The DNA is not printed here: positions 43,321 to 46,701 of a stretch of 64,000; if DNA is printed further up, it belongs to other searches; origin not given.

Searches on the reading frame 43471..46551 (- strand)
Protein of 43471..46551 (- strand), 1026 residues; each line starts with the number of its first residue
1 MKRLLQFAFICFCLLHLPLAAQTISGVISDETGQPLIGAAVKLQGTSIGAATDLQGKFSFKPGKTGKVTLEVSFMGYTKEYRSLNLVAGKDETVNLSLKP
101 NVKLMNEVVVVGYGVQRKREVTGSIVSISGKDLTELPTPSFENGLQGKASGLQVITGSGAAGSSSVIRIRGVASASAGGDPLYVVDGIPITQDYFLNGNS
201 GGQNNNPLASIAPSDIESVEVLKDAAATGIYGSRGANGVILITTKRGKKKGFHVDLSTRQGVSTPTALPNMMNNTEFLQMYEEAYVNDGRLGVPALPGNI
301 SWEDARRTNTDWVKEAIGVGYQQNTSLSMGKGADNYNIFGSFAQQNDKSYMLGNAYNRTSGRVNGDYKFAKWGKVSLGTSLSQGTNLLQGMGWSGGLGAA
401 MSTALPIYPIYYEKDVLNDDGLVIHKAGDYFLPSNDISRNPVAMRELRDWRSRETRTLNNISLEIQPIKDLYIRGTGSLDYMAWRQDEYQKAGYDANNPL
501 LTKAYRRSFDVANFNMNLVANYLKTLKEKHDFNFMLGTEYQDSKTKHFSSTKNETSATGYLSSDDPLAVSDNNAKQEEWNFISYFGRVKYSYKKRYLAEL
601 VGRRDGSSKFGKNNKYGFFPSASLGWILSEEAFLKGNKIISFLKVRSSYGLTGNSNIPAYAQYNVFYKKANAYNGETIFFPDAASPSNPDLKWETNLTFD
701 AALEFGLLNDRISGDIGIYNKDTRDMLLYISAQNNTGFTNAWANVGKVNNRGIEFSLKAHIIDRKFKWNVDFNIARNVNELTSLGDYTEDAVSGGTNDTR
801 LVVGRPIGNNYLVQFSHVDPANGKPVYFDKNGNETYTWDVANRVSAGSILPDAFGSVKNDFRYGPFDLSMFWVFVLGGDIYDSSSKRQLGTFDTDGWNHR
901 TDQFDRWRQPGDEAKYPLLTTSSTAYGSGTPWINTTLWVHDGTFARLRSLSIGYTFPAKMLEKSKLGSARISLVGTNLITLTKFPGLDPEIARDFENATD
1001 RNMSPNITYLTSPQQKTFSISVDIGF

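Call 89: search_protein_families(library=pfam, proteins=[window:43471-46551:-], max_evalue=0.0001)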
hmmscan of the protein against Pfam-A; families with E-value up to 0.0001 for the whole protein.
window:43471-46551:- (1026 aa): 3 families
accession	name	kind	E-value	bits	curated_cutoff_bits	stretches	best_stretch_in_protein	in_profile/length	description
PF13715.12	CarbopepD_reg_2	-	5.2e-21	74.9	32.2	1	24-110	1-88/88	CarboxypepD_reg-like domain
PF07715.20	Plug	-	5.8e-19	69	23.9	1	118-239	2-107/107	TonB-dependent Receptor Plug Domain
PF13620.12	CarboxypepD_reg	-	9.4e-14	52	32.3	1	23-99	1-82/82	Carboxypeptidase regulatory-like domain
